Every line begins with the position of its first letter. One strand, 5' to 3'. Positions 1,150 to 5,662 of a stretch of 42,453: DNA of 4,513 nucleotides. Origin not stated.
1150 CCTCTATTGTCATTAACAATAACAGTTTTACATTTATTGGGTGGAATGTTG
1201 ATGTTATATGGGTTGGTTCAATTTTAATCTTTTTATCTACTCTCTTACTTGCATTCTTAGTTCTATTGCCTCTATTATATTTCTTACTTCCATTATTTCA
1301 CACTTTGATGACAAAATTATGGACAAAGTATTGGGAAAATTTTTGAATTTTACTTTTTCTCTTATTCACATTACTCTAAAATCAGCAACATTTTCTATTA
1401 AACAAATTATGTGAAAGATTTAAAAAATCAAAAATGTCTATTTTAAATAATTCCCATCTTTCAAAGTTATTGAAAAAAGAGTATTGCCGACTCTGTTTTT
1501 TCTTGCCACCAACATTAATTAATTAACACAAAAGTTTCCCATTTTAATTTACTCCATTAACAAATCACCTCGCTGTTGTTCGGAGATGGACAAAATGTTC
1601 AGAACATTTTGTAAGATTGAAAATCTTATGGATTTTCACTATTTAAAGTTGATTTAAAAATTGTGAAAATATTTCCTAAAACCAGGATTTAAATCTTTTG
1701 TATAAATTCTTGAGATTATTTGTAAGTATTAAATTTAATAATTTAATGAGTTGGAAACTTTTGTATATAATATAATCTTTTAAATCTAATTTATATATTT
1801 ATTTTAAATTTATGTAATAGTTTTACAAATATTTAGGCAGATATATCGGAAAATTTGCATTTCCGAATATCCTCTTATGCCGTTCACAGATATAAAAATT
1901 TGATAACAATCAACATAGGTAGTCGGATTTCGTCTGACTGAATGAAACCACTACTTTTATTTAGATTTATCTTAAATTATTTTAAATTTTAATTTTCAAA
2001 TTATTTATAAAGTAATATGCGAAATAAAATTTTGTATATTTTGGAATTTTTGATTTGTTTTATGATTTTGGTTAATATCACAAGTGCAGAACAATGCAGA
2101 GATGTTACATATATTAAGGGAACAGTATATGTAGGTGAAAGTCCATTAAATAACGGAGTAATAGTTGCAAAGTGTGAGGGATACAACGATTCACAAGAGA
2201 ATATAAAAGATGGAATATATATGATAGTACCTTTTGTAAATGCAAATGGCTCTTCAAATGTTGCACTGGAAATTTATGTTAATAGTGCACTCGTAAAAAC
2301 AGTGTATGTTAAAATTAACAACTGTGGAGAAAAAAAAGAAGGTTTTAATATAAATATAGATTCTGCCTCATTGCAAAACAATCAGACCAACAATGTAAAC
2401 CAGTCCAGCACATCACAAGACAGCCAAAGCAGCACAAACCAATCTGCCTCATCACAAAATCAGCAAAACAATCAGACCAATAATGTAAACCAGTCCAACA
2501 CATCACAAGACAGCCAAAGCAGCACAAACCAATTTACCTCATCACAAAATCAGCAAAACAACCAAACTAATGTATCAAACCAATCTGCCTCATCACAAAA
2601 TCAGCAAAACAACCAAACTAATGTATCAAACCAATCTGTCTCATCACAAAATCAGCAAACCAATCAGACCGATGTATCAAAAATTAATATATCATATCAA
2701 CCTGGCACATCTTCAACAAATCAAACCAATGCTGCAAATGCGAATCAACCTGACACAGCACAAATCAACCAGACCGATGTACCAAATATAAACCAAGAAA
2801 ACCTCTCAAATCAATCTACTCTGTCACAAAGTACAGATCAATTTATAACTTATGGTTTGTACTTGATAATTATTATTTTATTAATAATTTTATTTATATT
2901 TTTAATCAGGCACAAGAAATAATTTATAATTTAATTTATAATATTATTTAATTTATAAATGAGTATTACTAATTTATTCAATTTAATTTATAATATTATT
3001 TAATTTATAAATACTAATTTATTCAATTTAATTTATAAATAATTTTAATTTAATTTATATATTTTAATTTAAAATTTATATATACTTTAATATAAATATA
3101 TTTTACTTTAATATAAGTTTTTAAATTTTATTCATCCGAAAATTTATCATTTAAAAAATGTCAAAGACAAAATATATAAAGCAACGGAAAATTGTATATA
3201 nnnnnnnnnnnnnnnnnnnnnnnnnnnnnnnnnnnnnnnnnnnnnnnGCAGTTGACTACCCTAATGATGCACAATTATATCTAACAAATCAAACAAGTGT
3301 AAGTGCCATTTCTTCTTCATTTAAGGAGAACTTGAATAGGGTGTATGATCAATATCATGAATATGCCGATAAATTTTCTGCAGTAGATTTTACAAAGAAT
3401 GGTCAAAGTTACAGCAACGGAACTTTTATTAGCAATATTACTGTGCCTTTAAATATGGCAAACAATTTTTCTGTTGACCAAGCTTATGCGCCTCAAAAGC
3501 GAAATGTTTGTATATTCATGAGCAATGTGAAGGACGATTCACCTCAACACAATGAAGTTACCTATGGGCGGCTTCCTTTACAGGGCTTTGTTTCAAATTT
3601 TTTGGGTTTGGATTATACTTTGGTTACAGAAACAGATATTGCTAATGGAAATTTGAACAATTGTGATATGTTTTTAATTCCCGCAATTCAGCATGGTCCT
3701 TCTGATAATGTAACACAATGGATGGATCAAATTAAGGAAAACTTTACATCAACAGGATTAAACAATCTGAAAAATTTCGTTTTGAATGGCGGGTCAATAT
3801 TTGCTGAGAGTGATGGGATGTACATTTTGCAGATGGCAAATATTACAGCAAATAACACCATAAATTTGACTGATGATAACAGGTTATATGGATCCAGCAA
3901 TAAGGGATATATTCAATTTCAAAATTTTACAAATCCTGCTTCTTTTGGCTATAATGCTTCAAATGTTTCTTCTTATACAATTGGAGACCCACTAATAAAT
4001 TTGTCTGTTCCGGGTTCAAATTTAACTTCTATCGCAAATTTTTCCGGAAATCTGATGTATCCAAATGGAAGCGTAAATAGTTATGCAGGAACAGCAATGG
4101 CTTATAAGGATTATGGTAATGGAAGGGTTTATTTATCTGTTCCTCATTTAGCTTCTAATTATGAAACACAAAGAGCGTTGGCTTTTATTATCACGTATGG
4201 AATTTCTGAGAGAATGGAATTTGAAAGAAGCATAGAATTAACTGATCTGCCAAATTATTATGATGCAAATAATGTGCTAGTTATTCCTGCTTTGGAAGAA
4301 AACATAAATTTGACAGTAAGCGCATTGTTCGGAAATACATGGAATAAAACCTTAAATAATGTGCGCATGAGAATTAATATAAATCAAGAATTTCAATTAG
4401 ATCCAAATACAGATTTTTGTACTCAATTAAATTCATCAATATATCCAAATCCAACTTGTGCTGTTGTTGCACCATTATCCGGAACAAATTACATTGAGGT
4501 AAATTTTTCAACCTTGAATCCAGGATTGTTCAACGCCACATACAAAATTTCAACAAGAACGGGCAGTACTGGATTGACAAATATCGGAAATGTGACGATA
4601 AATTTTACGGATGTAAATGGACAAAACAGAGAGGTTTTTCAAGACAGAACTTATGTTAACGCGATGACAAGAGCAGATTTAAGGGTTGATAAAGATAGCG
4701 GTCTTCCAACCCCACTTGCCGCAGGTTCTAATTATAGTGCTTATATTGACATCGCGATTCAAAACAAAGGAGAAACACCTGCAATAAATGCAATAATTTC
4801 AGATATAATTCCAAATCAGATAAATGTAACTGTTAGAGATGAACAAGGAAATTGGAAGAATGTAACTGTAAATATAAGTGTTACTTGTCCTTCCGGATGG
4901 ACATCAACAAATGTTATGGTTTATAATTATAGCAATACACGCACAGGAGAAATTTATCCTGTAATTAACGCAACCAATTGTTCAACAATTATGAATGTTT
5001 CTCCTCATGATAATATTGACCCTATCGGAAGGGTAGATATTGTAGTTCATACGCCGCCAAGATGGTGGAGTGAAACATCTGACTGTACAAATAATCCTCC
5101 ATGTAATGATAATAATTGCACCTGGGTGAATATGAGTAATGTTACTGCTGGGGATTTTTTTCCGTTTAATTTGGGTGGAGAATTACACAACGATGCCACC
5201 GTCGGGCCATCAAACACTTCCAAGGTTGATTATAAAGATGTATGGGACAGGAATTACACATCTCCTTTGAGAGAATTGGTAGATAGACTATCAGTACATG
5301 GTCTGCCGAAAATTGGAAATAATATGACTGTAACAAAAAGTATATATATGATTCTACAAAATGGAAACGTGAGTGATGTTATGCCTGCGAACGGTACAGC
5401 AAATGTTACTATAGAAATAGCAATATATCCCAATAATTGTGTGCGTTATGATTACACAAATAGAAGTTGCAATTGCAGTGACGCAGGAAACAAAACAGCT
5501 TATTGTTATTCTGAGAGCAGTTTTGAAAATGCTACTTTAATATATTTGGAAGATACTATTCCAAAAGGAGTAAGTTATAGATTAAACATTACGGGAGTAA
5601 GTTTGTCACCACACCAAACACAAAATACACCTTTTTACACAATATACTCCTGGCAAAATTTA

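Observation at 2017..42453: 40-kb co-oriented array of giant secreted repeat proteins and small modular partners: candidate undescribed cell-surface or attachment apparatus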

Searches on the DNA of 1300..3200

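Call 99: search_rna_families(source=window, start=1300, end=3200, threshold=evalue, max_evalue=1)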
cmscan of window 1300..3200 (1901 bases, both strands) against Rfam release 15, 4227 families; matches with E-value up to 1: 0.
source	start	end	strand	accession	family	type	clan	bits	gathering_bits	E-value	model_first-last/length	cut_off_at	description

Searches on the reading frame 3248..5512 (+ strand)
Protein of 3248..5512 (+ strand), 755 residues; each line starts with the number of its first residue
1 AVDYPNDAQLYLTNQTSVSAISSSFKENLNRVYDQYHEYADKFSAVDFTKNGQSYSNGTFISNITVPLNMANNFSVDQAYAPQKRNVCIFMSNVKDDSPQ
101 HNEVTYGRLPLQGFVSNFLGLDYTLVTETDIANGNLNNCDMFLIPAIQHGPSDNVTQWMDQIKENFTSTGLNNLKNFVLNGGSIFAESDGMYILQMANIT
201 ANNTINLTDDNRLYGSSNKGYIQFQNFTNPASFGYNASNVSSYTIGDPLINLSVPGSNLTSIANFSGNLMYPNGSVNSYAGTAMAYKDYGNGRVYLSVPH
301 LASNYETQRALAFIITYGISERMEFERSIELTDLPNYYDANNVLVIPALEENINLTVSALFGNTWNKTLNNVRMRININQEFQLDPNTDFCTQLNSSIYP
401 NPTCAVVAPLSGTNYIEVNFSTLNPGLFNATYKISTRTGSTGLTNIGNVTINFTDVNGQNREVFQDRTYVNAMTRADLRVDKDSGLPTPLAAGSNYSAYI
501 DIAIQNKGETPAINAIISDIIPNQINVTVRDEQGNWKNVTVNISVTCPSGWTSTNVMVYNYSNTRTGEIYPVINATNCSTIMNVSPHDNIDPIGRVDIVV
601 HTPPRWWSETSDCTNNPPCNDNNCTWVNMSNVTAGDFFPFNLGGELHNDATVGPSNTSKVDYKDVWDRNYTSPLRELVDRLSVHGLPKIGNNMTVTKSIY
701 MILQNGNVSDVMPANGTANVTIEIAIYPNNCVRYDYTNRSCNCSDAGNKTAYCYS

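Call 28: search_protein_families(library=pfam, proteins=[window:3248-5512:+], max_evalue=5)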
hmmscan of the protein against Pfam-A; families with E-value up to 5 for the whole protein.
window:3248-5512:+ (755 aa): 1 family
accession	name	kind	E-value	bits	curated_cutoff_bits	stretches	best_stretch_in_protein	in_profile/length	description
PF10633.15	NPCBM_assoc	-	0.039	14.6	24.4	1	534-556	17-38/78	NPCBM-associated, NEW3 domain of alpha-galactosidase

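Call 54: find_homologous_proteins(query=window:3248-5512:+, max_evalue=0.001)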
Query window:3248-5512:+ (755 aa): 1 proteins with E <= 0.001 among 8000 candidates.
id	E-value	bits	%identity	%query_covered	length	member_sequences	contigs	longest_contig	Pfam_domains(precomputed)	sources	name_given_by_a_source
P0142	2.0e-198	679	80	52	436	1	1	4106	-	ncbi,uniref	ncbi:exported hypothetical protein [groundwater metagenome]|uniref:Uncharacterized protein n=1 Tax=g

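Call 56: search_protein_families(library=ncbifam, proteins=[window:3248-5512:+], max_evalue=0.1)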
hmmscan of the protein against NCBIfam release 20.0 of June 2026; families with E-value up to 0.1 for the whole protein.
window:3248-5512:+ (755 aa): 1 family
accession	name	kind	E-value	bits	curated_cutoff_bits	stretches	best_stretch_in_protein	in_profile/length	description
TIGR01451.2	B_ant_repeat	repeat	0.021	14.9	24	1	502-525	18-41/53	DUF11 type repeat protein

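Call 81: search_solved_structures(query=window:3248-5512:+, max_evalue=1)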
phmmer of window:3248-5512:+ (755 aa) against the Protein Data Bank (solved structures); distinct sequences matched with E-value up to 1: 0.
